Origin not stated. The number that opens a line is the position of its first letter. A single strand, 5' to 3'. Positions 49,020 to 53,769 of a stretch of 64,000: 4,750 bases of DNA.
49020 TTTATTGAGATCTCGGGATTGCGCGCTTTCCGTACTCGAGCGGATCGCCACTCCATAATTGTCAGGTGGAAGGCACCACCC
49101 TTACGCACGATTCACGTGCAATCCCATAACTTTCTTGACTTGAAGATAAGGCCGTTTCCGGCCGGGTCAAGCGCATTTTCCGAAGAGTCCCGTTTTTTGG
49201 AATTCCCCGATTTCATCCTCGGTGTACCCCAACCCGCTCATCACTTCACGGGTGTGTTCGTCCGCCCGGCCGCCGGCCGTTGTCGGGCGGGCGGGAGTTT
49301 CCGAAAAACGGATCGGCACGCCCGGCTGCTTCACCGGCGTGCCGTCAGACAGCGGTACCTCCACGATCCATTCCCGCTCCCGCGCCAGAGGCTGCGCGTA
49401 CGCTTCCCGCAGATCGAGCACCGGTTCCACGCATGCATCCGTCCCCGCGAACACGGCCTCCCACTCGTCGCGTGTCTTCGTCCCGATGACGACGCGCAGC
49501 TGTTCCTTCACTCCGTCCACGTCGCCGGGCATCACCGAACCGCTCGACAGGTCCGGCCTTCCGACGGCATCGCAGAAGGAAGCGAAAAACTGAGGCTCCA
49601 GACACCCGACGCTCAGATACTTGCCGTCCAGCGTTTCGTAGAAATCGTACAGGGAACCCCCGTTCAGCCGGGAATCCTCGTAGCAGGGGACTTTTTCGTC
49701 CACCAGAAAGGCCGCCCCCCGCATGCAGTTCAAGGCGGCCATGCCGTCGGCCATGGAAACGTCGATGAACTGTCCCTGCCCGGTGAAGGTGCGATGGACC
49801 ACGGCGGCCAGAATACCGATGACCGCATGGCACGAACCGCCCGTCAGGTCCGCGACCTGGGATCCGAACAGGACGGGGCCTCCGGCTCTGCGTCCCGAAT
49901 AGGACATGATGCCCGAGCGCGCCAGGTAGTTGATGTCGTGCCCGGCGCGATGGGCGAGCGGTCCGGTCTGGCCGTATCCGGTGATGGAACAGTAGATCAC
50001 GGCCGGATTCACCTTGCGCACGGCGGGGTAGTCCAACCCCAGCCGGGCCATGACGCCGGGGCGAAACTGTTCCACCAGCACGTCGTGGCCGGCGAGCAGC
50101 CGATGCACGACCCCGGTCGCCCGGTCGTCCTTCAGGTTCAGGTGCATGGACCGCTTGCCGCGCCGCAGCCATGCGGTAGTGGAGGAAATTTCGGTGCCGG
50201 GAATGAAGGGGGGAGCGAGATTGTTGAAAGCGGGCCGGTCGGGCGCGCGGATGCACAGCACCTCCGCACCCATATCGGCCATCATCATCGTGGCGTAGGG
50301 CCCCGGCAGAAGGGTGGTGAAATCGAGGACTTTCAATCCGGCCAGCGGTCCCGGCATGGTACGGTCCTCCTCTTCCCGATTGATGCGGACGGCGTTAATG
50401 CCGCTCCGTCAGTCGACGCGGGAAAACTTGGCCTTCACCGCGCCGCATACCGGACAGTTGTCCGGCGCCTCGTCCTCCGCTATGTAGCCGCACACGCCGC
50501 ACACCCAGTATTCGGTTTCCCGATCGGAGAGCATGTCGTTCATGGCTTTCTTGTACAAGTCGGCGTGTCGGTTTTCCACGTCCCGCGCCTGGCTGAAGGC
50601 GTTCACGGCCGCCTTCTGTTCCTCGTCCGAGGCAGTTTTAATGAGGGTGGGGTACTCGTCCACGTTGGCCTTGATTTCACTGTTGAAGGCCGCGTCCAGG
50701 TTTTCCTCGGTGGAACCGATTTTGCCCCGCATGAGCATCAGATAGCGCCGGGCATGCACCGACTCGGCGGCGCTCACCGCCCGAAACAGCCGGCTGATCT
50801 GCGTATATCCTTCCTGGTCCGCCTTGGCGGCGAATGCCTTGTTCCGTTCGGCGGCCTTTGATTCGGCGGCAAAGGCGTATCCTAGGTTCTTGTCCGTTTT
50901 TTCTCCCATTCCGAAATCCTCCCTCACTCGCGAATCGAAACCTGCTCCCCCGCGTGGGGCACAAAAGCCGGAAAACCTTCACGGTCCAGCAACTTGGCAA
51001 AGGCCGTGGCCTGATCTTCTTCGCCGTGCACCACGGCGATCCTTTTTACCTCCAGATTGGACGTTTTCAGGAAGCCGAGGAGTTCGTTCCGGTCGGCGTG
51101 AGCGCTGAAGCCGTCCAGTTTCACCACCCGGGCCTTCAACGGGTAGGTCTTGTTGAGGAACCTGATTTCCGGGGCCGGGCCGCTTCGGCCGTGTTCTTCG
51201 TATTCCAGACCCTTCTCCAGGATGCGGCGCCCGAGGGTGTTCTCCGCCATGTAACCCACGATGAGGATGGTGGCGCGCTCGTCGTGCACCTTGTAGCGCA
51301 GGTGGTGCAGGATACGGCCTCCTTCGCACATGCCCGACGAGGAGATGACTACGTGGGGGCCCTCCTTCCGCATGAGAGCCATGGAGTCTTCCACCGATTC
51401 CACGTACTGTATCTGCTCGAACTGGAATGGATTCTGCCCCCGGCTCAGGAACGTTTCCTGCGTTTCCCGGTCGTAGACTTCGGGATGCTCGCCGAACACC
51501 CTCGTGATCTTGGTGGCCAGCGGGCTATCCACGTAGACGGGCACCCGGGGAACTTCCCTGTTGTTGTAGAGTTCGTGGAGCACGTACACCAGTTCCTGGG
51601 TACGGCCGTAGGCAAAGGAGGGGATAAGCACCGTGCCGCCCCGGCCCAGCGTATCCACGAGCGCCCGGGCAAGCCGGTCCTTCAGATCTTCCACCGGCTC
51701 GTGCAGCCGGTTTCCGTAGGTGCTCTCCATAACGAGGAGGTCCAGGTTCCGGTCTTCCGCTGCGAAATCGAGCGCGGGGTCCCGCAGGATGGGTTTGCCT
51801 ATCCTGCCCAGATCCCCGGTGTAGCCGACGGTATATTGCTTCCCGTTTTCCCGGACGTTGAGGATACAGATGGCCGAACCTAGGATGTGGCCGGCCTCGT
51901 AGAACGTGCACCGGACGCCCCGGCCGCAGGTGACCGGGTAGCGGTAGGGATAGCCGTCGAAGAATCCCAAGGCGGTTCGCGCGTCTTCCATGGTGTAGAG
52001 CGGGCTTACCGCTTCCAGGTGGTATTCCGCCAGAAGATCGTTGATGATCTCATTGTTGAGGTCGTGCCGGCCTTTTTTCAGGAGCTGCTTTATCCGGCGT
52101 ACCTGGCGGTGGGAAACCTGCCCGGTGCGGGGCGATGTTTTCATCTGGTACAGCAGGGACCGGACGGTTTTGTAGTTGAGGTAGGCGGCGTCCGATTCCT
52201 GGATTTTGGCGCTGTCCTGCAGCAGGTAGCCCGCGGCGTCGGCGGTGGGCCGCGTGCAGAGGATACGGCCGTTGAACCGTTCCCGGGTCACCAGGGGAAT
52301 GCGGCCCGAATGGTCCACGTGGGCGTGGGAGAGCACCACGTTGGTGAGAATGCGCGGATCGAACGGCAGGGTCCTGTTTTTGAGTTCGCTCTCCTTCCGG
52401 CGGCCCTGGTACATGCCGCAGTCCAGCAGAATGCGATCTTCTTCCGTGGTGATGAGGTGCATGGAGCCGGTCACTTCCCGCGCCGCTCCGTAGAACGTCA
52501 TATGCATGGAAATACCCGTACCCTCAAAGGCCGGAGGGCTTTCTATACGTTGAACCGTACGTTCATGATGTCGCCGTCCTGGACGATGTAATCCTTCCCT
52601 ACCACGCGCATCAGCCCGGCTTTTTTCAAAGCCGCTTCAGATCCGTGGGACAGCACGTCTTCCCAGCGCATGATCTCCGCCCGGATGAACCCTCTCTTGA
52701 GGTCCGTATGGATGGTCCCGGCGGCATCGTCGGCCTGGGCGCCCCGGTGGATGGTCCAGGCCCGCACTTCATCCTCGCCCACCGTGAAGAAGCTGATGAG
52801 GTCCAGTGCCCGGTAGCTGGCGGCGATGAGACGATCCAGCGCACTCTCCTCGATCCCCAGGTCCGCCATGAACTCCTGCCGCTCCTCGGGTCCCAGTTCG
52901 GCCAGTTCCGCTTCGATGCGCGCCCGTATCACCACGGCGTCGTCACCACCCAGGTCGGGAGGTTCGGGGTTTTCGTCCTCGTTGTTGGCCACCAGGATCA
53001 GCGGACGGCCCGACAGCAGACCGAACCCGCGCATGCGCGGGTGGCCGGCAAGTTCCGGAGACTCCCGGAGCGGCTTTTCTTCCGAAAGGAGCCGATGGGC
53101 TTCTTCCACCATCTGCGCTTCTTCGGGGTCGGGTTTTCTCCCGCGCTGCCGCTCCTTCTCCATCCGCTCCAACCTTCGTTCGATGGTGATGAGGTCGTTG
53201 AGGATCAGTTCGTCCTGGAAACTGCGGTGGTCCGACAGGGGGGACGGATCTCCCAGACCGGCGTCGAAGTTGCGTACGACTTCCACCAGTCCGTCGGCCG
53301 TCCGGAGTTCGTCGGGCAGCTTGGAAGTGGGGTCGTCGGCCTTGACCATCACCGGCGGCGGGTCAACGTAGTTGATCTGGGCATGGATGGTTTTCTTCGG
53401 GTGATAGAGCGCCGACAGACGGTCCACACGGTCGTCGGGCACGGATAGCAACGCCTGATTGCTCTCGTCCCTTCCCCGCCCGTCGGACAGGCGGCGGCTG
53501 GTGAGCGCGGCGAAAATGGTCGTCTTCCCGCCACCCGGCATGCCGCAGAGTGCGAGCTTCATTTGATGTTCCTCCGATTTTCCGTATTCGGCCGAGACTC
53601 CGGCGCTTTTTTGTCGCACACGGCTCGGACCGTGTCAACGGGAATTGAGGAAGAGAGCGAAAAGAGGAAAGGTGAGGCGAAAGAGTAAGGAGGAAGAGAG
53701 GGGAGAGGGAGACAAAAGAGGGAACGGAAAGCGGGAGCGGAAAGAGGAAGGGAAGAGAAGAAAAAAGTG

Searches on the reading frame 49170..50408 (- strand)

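Call 45: search_protein_families(library=pfam, proteins=[window:49170-50408:-], max_evalue=0.0001)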
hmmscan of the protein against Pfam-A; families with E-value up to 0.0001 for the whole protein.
window:49170-50408:- (413 aa): 1 family
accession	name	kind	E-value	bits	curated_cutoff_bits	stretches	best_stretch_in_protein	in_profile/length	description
PF02515.22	CoA_transf_3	-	1.3e-93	314.5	23.3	1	22-385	1-365/366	CoA-transferase family III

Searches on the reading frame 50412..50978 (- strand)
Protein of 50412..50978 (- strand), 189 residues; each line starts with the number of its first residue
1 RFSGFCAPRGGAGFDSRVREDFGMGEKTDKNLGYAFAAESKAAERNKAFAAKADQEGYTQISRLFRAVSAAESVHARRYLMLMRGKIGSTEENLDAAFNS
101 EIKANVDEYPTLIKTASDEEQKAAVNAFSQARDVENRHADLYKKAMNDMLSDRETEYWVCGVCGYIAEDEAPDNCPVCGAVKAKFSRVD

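Call 45: search_protein_families(library=pfam, proteins=[window:50412-50978:-], max_evalue=0.0001)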
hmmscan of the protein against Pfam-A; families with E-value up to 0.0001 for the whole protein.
window:50412-50978:- (189 aa): 2 families
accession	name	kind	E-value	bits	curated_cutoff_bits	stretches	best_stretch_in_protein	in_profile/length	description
PF02915.23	Rubrerythrin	-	2.4e-17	64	22.8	1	30-146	1-137/137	Rubrerythrin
PF21349.2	RUBY_RBDX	-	4.9e-13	48.7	26.5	1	158-185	1-29/30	Rubrerythrin, rubredoxin-like domain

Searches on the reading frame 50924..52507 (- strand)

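Call 28: search_protein_families(library=pfam, proteins=[window:50924-52507:-], max_evalue=0.00001)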
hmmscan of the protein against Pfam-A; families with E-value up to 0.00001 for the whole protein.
window:50924-52507:- (527 aa): 3 families
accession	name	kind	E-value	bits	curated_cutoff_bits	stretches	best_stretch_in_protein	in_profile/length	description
PF10996.14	Beta-Casp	-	2.2e-41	141.6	27.7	1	303-429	1-120/120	Beta-Casp domain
PF07521.17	RMMBL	-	2.3e-18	66.3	21.6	1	455-517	2-63/63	Zn-dependent metallo-hydrolase RNA specificity domain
PF00753.33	Lactamase_B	-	8.4e-09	36.1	22.7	1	13-85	5-75/196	Metallo-beta-lactamase superfamily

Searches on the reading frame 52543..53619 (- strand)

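Call 28: search_protein_families(library=pfam, proteins=[window:52543-53619:-], max_evalue=0.00001)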
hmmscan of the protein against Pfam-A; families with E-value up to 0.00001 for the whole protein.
window:52543-53619:- (358 aa): 1 family
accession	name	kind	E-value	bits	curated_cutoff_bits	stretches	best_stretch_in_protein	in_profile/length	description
PF06071.19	YchF-GTPase_C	-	5.1e-37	126.3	27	1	274-357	1-84/84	Protein of unknown function (DUF933)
